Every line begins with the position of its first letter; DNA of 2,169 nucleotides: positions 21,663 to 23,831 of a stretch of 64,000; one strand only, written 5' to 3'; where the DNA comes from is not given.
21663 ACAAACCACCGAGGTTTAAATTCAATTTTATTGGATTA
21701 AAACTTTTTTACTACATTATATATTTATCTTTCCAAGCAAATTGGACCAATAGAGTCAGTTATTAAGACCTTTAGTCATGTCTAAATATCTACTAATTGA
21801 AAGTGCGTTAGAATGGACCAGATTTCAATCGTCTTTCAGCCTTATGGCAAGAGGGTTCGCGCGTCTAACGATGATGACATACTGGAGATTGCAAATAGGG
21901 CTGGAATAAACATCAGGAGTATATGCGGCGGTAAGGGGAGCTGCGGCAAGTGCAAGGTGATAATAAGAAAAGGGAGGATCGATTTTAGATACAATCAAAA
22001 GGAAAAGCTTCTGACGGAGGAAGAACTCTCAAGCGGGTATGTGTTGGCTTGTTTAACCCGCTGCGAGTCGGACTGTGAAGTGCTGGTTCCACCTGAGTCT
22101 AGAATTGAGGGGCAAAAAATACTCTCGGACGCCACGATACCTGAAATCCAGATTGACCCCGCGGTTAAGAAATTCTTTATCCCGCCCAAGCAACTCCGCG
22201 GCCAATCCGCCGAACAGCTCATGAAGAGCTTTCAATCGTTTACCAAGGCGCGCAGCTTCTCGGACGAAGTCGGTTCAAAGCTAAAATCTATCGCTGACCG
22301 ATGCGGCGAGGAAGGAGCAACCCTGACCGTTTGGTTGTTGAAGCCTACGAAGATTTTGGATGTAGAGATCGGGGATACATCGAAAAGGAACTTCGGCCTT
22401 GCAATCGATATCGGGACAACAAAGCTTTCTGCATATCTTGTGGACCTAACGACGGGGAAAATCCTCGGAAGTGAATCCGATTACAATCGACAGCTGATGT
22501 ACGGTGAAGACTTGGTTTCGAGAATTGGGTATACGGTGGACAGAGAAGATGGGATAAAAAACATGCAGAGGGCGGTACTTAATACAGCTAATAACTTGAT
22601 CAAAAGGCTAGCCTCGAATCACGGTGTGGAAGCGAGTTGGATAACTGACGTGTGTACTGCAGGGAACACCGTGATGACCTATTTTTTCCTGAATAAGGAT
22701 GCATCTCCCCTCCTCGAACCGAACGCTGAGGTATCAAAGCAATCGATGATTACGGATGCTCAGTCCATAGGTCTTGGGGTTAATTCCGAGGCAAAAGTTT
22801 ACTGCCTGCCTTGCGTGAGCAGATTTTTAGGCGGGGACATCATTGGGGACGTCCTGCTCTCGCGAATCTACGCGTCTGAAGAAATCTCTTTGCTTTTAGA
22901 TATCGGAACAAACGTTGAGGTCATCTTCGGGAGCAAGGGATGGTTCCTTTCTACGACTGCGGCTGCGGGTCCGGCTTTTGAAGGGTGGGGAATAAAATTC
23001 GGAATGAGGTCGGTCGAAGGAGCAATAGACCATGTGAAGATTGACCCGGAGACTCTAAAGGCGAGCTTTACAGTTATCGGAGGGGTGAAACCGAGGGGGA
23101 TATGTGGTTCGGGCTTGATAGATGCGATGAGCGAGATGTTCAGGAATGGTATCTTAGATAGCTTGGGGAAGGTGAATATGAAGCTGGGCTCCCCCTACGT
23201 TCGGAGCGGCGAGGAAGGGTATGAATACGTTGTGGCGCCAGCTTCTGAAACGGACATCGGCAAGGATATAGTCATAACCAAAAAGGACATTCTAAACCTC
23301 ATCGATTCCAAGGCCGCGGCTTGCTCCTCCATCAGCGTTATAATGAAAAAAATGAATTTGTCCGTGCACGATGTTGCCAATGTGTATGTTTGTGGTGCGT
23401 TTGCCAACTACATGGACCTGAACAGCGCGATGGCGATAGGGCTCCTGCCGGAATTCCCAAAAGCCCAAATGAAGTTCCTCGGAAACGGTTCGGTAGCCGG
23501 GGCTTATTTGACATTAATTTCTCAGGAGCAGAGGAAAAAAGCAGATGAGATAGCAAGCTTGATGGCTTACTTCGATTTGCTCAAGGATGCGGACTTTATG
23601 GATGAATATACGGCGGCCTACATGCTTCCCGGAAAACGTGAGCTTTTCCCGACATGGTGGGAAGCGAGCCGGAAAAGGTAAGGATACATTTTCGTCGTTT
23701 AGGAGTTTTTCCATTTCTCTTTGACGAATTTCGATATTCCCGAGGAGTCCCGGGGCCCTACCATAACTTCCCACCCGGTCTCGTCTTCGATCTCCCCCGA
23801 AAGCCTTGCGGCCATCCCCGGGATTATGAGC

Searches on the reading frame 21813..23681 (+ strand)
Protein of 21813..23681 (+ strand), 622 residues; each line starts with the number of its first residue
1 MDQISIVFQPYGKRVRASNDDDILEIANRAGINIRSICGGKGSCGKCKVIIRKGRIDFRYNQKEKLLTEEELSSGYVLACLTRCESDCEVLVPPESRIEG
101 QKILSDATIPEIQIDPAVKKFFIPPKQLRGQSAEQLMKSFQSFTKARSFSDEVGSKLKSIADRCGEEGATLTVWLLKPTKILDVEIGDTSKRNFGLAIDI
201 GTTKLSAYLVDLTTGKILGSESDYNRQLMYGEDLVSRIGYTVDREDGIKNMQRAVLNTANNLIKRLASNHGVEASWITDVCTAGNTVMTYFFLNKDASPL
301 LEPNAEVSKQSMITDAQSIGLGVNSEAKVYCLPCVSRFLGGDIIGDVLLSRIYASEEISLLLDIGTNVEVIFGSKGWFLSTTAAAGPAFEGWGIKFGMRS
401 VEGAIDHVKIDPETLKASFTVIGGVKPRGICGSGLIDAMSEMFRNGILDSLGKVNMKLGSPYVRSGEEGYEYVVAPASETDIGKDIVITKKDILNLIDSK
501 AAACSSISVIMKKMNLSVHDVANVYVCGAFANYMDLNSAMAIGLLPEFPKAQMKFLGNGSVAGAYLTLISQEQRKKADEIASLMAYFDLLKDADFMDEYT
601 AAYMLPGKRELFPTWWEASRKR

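Call 12: search_protein_families(library=pfam, proteins=[window:21813-23681:+], max_evalue=0.001)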
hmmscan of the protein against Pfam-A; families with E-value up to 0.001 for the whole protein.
window:21813-23681:+ (622 aa): 3 families
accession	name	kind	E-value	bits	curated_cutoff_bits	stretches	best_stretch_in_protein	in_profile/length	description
PF14574.11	RACo_C_ter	-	8.5e-89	297.5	27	1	357-614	1-259/261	C-terminal domain of RACo the ASKHA domain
PF17651.6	Raco_middle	-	3.9e-49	166.9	26.8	1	194-353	1-161/163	RACo middle region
PF00111.32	Fer2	-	4.6e-12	46.1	21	1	10-84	5-76/77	2Fe-2S iron-sulfur cluster binding domain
